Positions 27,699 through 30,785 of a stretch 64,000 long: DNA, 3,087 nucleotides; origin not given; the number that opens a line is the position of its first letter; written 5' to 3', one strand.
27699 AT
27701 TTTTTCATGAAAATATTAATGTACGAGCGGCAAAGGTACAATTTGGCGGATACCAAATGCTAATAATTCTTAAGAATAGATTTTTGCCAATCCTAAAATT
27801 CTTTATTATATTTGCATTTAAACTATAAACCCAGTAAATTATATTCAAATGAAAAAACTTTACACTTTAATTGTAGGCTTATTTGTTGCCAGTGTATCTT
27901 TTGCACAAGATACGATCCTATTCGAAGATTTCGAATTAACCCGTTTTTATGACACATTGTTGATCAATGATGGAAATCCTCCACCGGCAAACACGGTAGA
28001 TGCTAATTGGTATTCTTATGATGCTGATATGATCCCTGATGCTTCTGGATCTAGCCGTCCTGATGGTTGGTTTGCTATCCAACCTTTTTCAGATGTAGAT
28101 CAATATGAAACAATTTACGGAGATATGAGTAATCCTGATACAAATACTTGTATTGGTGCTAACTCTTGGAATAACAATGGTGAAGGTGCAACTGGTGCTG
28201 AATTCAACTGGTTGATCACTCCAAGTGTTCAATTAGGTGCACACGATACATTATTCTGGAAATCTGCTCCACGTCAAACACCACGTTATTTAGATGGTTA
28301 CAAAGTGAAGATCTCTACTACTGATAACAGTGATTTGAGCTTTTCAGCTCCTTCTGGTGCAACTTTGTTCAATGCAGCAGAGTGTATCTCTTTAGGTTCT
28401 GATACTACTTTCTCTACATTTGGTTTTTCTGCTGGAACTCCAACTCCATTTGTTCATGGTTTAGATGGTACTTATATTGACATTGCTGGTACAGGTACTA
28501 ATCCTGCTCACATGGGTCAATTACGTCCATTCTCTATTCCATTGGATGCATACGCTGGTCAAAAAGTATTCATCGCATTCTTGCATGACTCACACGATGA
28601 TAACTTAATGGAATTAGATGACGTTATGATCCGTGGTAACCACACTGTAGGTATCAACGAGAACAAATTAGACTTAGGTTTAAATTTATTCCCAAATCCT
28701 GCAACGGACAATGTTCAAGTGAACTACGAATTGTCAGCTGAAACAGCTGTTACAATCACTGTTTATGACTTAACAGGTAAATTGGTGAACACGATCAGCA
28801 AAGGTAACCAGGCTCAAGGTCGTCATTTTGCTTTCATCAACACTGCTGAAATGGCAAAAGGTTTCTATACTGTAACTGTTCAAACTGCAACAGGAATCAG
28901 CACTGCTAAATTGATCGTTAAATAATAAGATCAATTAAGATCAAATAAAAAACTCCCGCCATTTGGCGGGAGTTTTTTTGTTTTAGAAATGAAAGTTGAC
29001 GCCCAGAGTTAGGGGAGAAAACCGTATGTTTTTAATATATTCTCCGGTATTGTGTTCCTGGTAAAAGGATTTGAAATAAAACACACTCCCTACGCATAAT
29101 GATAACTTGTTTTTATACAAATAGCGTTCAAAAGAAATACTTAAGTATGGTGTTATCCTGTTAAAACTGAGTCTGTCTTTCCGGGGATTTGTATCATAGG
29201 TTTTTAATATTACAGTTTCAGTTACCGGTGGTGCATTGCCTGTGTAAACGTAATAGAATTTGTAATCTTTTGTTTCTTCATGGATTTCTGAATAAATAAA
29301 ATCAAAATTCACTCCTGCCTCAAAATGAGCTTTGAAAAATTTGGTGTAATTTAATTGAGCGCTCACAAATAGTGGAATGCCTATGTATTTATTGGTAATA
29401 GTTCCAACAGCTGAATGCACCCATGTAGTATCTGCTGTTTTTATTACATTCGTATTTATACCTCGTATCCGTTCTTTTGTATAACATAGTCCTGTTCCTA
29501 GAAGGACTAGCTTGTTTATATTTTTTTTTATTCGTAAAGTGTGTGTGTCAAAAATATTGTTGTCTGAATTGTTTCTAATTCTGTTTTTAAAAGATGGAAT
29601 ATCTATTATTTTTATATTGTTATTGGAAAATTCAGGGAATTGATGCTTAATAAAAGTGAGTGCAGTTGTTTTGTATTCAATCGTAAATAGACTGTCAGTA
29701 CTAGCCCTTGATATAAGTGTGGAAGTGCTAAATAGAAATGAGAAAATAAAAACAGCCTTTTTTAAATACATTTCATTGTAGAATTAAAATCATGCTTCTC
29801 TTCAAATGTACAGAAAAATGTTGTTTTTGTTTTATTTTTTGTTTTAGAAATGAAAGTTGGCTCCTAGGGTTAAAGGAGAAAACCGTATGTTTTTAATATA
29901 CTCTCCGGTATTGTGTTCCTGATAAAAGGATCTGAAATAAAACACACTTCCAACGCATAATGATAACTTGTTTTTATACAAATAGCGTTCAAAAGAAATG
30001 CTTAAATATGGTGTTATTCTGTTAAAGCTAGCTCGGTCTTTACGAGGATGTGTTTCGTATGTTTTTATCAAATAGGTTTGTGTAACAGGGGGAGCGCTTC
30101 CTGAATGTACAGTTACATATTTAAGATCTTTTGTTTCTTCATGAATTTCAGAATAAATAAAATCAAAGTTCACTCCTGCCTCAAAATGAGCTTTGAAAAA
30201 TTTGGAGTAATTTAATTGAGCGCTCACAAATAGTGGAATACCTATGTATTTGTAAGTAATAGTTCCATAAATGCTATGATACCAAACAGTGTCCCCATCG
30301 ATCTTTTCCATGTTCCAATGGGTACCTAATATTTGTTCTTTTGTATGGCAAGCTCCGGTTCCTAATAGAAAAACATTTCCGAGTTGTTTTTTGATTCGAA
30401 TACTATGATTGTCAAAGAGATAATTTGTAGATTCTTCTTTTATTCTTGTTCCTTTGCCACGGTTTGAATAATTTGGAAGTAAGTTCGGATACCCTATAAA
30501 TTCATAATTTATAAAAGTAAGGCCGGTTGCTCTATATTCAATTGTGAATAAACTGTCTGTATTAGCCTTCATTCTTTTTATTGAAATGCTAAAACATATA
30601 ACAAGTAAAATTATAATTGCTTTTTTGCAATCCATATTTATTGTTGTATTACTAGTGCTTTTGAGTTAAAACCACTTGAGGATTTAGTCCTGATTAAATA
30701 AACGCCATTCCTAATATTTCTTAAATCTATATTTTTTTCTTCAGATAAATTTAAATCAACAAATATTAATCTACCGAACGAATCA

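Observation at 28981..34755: Compositionally foreign 5.7-kb island: anchorless YadA-head-like protein + GH-like T9SS cargo + two beta-barrel paralogs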

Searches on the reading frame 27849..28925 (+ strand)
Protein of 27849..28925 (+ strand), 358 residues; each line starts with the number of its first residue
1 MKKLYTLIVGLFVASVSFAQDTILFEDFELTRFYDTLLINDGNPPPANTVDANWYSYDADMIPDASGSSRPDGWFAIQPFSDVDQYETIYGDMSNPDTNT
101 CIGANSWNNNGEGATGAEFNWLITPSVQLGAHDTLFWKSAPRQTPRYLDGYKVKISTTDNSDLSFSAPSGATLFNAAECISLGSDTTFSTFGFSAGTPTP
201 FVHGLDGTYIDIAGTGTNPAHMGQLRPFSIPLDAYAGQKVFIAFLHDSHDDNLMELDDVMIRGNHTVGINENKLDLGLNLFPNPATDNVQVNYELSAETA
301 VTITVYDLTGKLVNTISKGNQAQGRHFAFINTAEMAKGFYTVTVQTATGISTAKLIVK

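Call 5: search_protein_families(library=pfam, proteins=[window:27849-28925:+], max_evalue=0.1)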
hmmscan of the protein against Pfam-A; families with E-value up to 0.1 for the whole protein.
window:27849-28925:+ (358 aa): 2 families
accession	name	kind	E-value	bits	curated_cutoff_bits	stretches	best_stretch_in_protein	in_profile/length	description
PF18962.6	Por_Secre_tail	-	1e-13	51.8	27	1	280-357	1-75/75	Secretion system C-terminal sorting domain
PF13860.13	FlgD_ig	-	4.3e-07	30.2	27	1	287-348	10-77/79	FlgD Ig-like domain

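Call 6: search_protein_families(library=ncbifam, proteins=[window:27849-28925:+], max_evalue=0.1)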
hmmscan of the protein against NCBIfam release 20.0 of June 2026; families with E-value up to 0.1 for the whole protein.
window:27849-28925:+ (358 aa): 10 families
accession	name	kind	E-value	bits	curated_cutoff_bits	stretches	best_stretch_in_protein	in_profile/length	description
TIGR04183.1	Por_Secre_tail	domain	1.9e-13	50.1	23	1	280-358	1-72/72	T9SS type A sorting domain-containing protein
NF038128.1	choice_anch_J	domain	2.1e-12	47.6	30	1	71-261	13-162/162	choice-of-anchor J domain-containing protein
NF038113.1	T9SSA_dep_M36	equivalog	9.9e-11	40.5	885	1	266-358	782-869/869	T9SS-dependent M36 family metallopeptidase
NF052323.1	T9SSA_dep_M6i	equivalog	2.3e-07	29.2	600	1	281-356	961-1036/1043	T9SS-dependent M6-like inactivated metalloprotease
NF050177.1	TapA_OM_Porphy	equivalog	1.8e-06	27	500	1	276-357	469-543/544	TapA/TapC family T9SS-dependent outer membrane protein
NF052644.1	T9SS_DNase_Rie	equivalog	2.4e-06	27.1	260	2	1-29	1-29/251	T9SS-dependent surface endonuclease, AS87_RS02955 family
NF005176.1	PRK06655.1-1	equivalog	5.2e-05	23.2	230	1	292-351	91-154/197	flagellar hook assembly protein FlgD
NF033707.1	T9SS_sortase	equivalog_domain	0.0067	14.1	420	1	278-344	999-1077/1095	type IX secretion system sortase PorU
NF009277.0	PRK12634.1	equivalog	0.051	13.6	333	0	297-354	120-183/221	flagellar basal body rod modification protein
NF040788.1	S-lay_SlaB_Mtsph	equivalog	0.066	12.1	700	0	289-352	41-110/416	S-layer protein SlaB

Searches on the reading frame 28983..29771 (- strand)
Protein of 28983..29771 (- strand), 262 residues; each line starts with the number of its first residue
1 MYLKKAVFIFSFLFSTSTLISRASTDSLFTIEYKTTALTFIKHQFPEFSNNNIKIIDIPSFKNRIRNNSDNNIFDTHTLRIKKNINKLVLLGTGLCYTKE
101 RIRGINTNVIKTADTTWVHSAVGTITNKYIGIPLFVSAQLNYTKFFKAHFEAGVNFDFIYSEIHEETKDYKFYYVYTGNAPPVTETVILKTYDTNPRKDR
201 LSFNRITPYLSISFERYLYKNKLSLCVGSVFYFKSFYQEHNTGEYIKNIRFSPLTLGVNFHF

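Call 5: search_protein_families(library=pfam, proteins=[window:28983-29771:-], max_evalue=0.1)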
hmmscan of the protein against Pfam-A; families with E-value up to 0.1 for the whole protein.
window:28983-29771:- (262 aa): 1 family
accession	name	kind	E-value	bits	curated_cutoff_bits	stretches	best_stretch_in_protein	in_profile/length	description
PF13568.12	OMP_b-brl_2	-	0.0019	18.7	27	1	91-169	56-128/175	Outer membrane protein beta-barrel domain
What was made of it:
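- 28983..29771 (-): Small outer-membrane-type protein B (262 aa), a tandem paralogue of A. The duplication unit is 861 nt. The OMP_b-brl_2 hit has E 0.002 (call 5).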

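Call 6: search_protein_families(library=ncbifam, proteins=[window:28983-29771:-], max_evalue=0.1)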
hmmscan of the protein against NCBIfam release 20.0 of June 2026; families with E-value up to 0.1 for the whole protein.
window:28983-29771:- (262 aa): 0 families

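Call 27: search_protein_families(library=phrogs, proteins=[window:28983-29771:-], max_evalue=0.1)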
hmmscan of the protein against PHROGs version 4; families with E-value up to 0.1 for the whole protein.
window:28983-29771:- (262 aa): 0 families

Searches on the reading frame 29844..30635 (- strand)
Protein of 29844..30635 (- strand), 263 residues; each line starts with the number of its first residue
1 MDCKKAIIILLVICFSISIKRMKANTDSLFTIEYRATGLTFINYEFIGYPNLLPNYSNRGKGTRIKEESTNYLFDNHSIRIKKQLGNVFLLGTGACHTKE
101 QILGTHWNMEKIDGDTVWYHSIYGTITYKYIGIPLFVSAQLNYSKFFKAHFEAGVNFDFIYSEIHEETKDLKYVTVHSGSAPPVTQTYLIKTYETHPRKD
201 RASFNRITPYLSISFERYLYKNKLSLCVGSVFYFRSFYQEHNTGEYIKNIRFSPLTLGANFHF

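Call 5: search_protein_families(library=pfam, proteins=[window:29844-30635:-], max_evalue=0.1)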
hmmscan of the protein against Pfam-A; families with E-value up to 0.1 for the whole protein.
window:29844-30635:- (263 aa): 1 family
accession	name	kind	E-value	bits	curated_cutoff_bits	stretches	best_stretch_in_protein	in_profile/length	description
PF13568.12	OMP_b-brl_2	-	0.0073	16.8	27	1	123-167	81-125/175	Outer membrane protein beta-barrel domain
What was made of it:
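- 29844..30635 (-): Small outer-membrane-type protein A (263 aa): signal peptide, beta-rich, ends in ...NFHF. The only family match is a sub-threshold OMP_b-brl_2 hit (E 0.007, call 5).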

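Call 6: search_protein_families(library=ncbifam, proteins=[window:29844-30635:-], max_evalue=0.1)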
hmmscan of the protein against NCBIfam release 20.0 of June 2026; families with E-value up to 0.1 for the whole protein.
window:29844-30635:- (263 aa): 0 families

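Call 27: search_protein_families(library=phrogs, proteins=[window:29844-30635:-], max_evalue=0.1)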
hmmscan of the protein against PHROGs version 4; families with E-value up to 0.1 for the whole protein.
window:29844-30635:- (263 aa): 0 families

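Call 36: find_homologous_proteins(query=window:29844-30635:-, max_evalue=0.01)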
Query window:29844-30635:- (263 aa): 5 proteins with E <= 0.01 among 346 candidates.
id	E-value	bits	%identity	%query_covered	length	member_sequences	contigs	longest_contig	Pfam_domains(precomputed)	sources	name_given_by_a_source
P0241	1.2e-147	508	91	92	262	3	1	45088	-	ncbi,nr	ncbi:MAG: hypothetical protein JNL24_00370 [Bacteroidia bacterium]|nr:hypothetical protein [Bacteroi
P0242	6.5e-106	372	67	100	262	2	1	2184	-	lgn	-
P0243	8.7e-101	355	65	100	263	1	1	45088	-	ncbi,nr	ncbi:MAG: hypothetical protein JNL24_00375 [Bacteroidia bacterium]|nr:hypothetical protein [Bacteroi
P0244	8.0e-100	352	65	97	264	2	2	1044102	-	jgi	-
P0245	1.4e-98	348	63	97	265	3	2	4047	-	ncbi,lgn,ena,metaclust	metaclust:\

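Call 37: find_encoding_contigs(protein=P0241, flank=10000, max_places=3)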
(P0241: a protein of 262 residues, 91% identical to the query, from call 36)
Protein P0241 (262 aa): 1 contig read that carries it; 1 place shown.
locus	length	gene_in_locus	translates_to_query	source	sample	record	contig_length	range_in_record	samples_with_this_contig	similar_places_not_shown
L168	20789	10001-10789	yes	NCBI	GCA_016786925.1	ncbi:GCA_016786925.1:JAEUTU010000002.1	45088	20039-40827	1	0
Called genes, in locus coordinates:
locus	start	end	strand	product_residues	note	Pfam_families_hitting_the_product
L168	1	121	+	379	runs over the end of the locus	PF01590:GAF, PF07536:HWE_HK, PF07568:HisKA_2, PF13581:HATPase_c_2, PF02518:HATPase_c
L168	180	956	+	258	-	PF00378:ECH_1, PF16113:ECH_2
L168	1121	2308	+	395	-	PF01262:AlaDh_PNT_C (faint), PF02737:3HCDH_N, PF03446:NAD_binding_2 (weak), PF03807:F420_oxidored (weak), PF00725:3HCDH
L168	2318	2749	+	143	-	PF03061:4HBT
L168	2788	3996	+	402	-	PF00108:Thiolase_N, PF22691:Thiolase_C_1 (faint), PF00109:ketoacyl-synt (weak), PF02803:Thiolase_C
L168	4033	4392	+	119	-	PF05635:23S_rRNA_IVP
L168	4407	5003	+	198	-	PF25084:LbH_EIF2B (faint), PF00132:Hexapep, PF24894:Hexapep_GlmU (faint), PF14602:Hexapep_2 (faint), PF25087:GMPPB_C (weak), PF00132:Hexapep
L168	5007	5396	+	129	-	PF03795:YCII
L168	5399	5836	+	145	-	-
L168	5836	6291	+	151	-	PF07606:DUF1569 (faint), PF12867:DinB_2 (weak)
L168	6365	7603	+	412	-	PF01136:Peptidase_U32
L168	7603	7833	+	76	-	PF13459:Fer4_15, PF13370:Fer4_13 (weak)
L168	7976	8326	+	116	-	PF01245:Ribosomal_L19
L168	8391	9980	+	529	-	PF00009:GTP_EFTU, PF01926:MMR_HSR1, PF22042:EF-G_D2, PF03144:GTP_EFTU_D2 (weak), PF16658:RF3_C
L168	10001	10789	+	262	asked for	-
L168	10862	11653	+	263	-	-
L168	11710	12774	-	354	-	PF18962:Por_Secre_tail, PF13860:FlgD_ig (weak)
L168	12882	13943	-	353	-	PF18962:Por_Secre_tail, PF13860:FlgD_ig (weak)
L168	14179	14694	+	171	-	-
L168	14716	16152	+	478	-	PF14289:DUF4369, PF17127:DUF5106, PF00578:AhpC-TSA, PF08534:Redoxin, PF13098:Thioredoxin_2 (weak), PF13905:Thioredoxin_8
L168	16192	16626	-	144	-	-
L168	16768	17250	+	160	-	PF00578:AhpC-TSA, PF00085:Thioredoxin, PF08534:Redoxin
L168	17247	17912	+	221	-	PF02630:SCO1-SenC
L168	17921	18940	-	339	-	PF21033:RMD1-3 (faint), PF01239:PPTA (faint), PF09295:ChAPs (faint), PF13174:TPR_6 (faint), PF23914:TPR_CcmH_CycH (weak), PF13432:TPR_16 (weak), PF13414:TPR_11, PF00515:TPR_1 (weak), +11 more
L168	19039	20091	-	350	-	PF00154:RecA_N, PF06745:ATPase (weak), PF08423:Rad51, PF21096:RecA_C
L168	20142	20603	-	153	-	PF00578:AhpC-TSA, PF08534:Redoxin, PF13905:Thioredoxin_8 (weak)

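Call 38: find_encoding_contigs(protein=P0244, flank=10000, max_places=3)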
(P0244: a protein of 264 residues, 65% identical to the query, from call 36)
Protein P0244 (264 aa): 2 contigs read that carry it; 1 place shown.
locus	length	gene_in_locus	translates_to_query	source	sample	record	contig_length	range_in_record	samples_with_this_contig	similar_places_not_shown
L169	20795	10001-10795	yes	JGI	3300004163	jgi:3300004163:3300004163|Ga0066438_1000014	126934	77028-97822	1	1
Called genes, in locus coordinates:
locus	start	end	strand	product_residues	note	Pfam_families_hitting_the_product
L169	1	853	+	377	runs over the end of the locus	PF01590:GAF, PF07536:HWE_HK, PF07568:HisKA_2, PF13581:HATPase_c_2, PF02518:HATPase_c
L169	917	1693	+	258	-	PF00378:ECH_1, PF16113:ECH_2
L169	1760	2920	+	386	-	PF02737:3HCDH_N, PF03446:NAD_binding_2 (weak), PF03807:F420_oxidored (weak), PF00725:3HCDH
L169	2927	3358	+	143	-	PF03061:4HBT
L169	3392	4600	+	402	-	PF00108:Thiolase_N, PF22691:Thiolase_C_1 (faint), PF00109:ketoacyl-synt (weak), PF02803:Thiolase_C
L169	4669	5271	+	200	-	PF00132:Hexapep, PF25084:LbH_EIF2B (faint), PF25087:GMPPB_C (weak), PF00132:Hexapep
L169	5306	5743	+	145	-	-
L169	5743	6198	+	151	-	PF07606:DUF1569 (faint), PF12867:DinB_2 (weak)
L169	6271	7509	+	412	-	PF01136:Peptidase_U32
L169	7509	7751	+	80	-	PF13459:Fer4_15, PF13370:Fer4_13 (weak)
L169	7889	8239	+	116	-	PF01245:Ribosomal_L19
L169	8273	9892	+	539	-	PF00009:GTP_EFTU, PF01926:MMR_HSR1, PF22042:EF-G_D2, PF03144:GTP_EFTU_D2 (weak), PF16658:RF3_C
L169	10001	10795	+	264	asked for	-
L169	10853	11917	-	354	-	PF18962:Por_Secre_tail, PF13860:FlgD_ig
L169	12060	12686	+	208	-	-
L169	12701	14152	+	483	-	PF14289:DUF4369 (weak), PF17127:DUF5106, PF00578:AhpC-TSA, PF08534:Redoxin, PF13098:Thioredoxin_2 (weak), PF13905:Thioredoxin_8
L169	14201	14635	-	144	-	-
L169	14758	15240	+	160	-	PF00085:Thioredoxin, PF00578:AhpC-TSA, PF08534:Redoxin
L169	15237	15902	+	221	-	PF02630:SCO1-SenC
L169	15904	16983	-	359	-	PF23914:TPR_CcmH_CycH (faint), PF09295:ChAPs (faint), PF13174:TPR_6 (faint), PF13371:TPR_9 (weak), PF13414:TPR_11 (weak), PF00515:TPR_1 (weak), PF07719:TPR_2 (weak), PF13181:TPR_8 (weak), +9 more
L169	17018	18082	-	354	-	PF00154:RecA_N, PF06745:ATPase (weak), PF08423:Rad51, PF21096:RecA_C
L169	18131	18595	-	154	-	PF00578:AhpC-TSA, PF08534:Redoxin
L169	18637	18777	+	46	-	-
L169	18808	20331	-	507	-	PF00294:PfkB (faint), PF03853:YjeF_N, PF01256:Carb_kinase, PF08543:Phos_pyr_kin (weak)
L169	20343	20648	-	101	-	PF10825:DUF2752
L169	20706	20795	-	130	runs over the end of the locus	PF13828:DUF4190 (faint), PF07666:MpPF26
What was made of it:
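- The island is not one unit: barrels occur without the fibre and glycosidase (calls 37, 38).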

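Call 60: predict_structure(alignment_id=A2)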
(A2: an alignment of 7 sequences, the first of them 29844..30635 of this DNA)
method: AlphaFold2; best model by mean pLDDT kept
length: 263 residues; sequences in the alignment: 7
mean_pLDDT: 38.7   pTM: 0.31
mean pLDDT of the five models: 38.7, 29.2, 27.2, 26.0, 25.6
residues with pLDDT >= 90: 0; 70-90: 14; 50-70: 53; < 50: 196
segments of 3 or more residues with pLDDT < 50: 1-8, 10-130, 163-202, 239-263
pLDDT, mean of each block of 10 residues (from residue 1): 45 38 24 24 23 23 23 22 22 22 25 29 38 60 71 61 44 31 31 36 57 68 58 54 37 39 39
secondary structure, 60 per line:
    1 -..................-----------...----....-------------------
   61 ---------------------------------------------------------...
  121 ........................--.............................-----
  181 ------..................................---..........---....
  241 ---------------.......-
elements in order: H2-19 E31-33 E38-41 E118-144 E147-175 E187-220 E224-233 E237-240 E256-262
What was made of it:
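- On Outer-membrane beta-barrel (OMP_b-brl_2 / PorT-like): It is all-beta with long strands but is not reliable (call 60).
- The barrel fold itself is not shown: the AF2 model has pLDDT 39 (call 60) and the Pfam hits are below threshold.
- Tried and rejected: AF2 on the barrel with a 7-sequence alignment failed (pLDDT 39, call 60), so I did not run a fold search on it.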

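Call 74: search_protein_representatives(alignment_id=A2)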
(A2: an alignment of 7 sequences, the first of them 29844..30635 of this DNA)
Query: 7 sequences, 262 profile positions. Proteins with E-value up to 0.001 (for the whole library): 17; up to 1e-10: 11; up to 1e-30: 1. The best 17 are listed.
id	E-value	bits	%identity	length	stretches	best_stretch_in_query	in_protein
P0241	3.7e-148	508.7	-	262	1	1-262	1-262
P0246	1.8e-26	109.7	-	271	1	8-259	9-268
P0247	1.2e-21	94.0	-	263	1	12-262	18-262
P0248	1.7e-21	93.5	-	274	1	12-262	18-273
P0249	2.9e-18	82.9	-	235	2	200-262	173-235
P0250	9.0e-16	74.7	-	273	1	4-262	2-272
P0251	1.3e-15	74.2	-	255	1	15-262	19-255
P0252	4.7e-15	72.4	-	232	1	33-261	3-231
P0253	2.8e-13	66.5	-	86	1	192-262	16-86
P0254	6.9e-12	62.0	-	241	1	82-262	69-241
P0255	2.1e-11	60.4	-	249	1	22-262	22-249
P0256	1.2e-09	54.6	-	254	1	7-262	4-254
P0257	2.0e-07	47.3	-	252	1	8-262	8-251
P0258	2.1e-05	40.7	-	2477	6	173-194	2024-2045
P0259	5.0e-05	39.5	-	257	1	119-262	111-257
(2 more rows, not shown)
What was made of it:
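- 29844..30635 (-): The family is rare: 17 representatives in 1.84 billion proteins (call 74).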

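Call 77: search_protein_families(library=pfam, alignment_id=A6, max_evalue=0.1)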
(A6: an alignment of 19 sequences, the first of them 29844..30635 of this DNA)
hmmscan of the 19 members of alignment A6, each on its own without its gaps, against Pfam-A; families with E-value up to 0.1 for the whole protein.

A. member 1, window:29844-30635:- (263 aa): 1 family
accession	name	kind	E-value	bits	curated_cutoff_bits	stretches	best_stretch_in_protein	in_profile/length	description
PF13568.12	OMP_b-brl_2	-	0.0073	16.8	27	1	123-167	81-125/175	Outer membrane protein beta-barrel domain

B. families by the number of members that match (of 19 scanned): 7 families
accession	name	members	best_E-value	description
PF13568.12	OMP_b-brl_2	4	0.00053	Outer membrane protein beta-barrel domain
PF11924.14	IAT_beta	1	0.031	Inverse autotransporter, beta-domain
PF09624.15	DUF2393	1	0.036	Protein of unknown function (DUF2393)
PF20405.4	DUF6695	1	0.036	DUF6695 C-terminal domain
PF24424.1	FNG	1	0.044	FNG domain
PF11389.14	Porin_OmpL1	1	0.057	Leptospira porin protein OmpL1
PF11822.15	BTB_SANBR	1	0.083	SANT and BTB domain regulator of CSR, BTB domain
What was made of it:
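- On Outer-membrane beta-barrel (OMP_b-brl_2 / PorT-like): Only 4 of 19 family members give sub-threshold hits, the best at E 5e-4 (call 77).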

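Call 78: search_solved_structures(query=A6, max_evalue=10)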
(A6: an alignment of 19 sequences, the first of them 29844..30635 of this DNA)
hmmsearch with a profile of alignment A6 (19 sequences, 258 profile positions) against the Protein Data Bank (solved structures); distinct sequences matched with E-value up to 10: 1.
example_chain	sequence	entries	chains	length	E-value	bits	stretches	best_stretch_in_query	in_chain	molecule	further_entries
8uzl_A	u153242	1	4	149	0.57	13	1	27-107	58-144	Designed Transmembrane beta-barrel TMB10_163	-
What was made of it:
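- On Outer-membrane beta-barrel (OMP_b-brl_2 / PorT-like): There is no PDB match (call 78).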
